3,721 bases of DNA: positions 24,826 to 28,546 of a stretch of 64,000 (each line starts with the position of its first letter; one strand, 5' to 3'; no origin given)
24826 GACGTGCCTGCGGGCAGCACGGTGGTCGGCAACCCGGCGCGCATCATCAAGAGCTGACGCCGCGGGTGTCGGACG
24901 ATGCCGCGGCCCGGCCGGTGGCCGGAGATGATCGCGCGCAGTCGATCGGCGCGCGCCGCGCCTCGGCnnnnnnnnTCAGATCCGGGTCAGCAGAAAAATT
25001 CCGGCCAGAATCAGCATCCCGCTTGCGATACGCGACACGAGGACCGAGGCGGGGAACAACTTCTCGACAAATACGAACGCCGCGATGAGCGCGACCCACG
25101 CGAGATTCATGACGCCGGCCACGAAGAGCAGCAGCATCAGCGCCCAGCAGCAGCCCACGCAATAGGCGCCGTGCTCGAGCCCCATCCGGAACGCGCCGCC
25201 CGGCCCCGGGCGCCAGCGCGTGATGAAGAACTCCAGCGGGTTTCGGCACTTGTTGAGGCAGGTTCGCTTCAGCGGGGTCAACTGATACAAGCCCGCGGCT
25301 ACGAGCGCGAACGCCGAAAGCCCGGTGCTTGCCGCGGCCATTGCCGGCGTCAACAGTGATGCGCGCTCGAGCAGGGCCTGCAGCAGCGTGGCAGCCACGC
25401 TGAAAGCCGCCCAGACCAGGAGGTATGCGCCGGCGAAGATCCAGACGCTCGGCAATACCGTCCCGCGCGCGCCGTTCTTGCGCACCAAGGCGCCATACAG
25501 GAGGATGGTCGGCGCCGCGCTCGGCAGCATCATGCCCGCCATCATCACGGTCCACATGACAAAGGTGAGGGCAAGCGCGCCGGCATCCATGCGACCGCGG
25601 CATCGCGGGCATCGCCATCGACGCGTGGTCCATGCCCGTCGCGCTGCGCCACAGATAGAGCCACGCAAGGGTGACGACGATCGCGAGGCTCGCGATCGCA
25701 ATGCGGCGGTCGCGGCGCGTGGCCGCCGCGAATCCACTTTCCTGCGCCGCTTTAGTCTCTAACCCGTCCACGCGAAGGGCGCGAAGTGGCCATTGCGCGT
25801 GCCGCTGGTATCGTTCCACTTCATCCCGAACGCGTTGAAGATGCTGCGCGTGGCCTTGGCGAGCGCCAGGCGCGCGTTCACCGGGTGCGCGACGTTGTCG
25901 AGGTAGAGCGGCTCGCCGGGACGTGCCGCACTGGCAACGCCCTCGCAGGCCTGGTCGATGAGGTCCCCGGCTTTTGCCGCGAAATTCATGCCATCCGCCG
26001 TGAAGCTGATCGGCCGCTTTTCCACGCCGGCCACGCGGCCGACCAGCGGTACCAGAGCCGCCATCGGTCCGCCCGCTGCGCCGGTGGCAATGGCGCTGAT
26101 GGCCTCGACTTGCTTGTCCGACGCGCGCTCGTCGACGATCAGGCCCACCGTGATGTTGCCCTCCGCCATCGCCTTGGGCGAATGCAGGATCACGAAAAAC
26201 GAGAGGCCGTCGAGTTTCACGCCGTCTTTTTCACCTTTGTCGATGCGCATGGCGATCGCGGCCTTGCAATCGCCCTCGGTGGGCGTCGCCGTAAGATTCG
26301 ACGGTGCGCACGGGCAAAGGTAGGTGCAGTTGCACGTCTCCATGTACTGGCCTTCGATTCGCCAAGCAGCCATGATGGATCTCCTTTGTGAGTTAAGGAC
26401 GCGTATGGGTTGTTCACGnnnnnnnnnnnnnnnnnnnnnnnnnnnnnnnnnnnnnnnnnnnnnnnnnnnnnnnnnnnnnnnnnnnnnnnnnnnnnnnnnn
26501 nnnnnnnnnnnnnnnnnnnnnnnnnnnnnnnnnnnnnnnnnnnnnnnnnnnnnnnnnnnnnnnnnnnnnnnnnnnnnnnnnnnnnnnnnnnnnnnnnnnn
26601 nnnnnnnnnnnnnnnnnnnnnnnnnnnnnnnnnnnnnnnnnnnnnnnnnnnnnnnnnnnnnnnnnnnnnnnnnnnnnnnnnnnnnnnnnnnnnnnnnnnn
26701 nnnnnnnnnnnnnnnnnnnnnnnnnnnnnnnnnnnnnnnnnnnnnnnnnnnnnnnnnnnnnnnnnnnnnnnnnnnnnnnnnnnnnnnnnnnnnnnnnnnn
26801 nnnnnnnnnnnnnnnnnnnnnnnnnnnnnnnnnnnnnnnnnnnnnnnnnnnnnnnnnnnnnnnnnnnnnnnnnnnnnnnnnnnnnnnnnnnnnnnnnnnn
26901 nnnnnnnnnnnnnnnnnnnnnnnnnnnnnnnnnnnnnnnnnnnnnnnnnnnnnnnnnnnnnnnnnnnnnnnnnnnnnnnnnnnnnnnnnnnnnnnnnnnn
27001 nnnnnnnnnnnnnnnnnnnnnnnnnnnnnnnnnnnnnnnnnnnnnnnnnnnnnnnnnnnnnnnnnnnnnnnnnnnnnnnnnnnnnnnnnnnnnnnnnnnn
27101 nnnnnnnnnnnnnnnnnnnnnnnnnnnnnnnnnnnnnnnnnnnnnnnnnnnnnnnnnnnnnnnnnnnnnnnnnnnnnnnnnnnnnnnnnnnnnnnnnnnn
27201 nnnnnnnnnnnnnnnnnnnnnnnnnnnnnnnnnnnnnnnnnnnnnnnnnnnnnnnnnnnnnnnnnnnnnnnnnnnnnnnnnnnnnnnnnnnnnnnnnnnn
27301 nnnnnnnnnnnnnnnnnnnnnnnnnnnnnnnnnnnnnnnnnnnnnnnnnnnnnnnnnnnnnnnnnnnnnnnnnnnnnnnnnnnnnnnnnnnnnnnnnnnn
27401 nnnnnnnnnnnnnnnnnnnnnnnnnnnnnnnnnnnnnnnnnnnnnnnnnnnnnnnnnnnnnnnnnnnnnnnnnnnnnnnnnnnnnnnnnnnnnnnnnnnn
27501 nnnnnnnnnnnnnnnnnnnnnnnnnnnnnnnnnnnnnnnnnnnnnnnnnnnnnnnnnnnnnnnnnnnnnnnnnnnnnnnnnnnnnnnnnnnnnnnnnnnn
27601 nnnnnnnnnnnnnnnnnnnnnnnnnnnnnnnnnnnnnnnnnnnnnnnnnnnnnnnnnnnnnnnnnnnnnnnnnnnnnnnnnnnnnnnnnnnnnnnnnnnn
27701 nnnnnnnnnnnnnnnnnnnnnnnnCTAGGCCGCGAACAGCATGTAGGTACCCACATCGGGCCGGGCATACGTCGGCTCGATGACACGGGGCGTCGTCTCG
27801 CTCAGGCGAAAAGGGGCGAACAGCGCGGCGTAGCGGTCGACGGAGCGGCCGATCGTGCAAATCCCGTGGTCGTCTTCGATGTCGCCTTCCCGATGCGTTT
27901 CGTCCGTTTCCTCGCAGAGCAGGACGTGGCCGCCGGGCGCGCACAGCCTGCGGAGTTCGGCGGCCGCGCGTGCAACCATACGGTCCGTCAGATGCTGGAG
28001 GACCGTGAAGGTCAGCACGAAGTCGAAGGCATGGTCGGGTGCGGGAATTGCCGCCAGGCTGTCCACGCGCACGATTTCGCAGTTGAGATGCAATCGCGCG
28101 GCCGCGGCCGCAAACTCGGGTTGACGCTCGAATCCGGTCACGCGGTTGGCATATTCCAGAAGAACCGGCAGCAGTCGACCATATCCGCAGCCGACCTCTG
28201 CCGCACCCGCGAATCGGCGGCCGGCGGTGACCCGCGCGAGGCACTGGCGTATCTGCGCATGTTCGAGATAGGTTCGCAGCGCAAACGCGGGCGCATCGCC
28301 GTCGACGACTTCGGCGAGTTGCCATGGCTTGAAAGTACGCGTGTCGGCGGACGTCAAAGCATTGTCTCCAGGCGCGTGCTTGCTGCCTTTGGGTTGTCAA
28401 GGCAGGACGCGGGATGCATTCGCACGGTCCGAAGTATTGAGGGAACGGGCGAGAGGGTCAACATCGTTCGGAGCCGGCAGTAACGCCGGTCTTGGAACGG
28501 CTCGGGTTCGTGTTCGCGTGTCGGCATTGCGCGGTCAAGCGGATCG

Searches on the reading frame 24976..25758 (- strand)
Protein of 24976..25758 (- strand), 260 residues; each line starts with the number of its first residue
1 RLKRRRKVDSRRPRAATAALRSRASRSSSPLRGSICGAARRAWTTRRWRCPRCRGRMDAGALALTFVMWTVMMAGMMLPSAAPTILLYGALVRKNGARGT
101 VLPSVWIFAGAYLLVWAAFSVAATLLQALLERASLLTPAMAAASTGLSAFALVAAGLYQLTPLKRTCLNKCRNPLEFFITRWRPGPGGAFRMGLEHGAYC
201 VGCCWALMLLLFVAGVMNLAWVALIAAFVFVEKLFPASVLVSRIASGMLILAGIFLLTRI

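Call 22: search_protein_families(library=pfam, proteins=[window:24976-25758:-], max_evalue=0.01)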
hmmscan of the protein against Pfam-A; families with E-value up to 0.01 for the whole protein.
window:24976-25758:- (260 aa): 1 family
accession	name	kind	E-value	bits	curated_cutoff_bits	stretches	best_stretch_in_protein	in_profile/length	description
PF09948.15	PpoB2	-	8.1e-66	222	28.7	1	66-255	1-187/188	Copper chaperone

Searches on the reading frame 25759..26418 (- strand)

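Call 22: search_protein_families(library=pfam, proteins=[window:25759-26418:-], max_evalue=0.01)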
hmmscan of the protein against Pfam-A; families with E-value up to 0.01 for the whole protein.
window:25759-26418:- (219 aa): 1 family
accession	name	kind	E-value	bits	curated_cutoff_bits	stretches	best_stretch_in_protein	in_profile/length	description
PF07040.16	DUF1326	-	8.9e-50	169.7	25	1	27-204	1-174/177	Protein of unknown function (DUF1326)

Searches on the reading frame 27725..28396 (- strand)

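Call 22: search_protein_families(library=pfam, proteins=[window:27725-28396:-], max_evalue=0.01)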
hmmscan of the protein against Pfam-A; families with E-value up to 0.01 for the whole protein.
window:27725-28396:- (223 aa): 6 families
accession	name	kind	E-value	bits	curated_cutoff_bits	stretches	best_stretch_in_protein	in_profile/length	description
PF08241.18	Methyltransf_11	-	8.3e-16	58.9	21.2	1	67-159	2-94/95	Methyltransferase domain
PF13649.12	Methyltransf_25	-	1e-14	55.4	27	1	67-156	3-97/97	Methyltransferase domain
PF08242.18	Methyltransf_12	-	8.5e-13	49.3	30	1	67-158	2-98/98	Methyltransferase domain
PF13489.12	Methyltransf_23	-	1.6e-09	38.2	27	1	67-165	28-121/164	Methyltransferase domain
PF13847.12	Methyltransf_31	-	0.00015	21.9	27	1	67-164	9-113/145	Methyltransferase domain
PF05401.17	NodS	-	0.0016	18.8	24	1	44-162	26-146/201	Nodulation protein S (NodS)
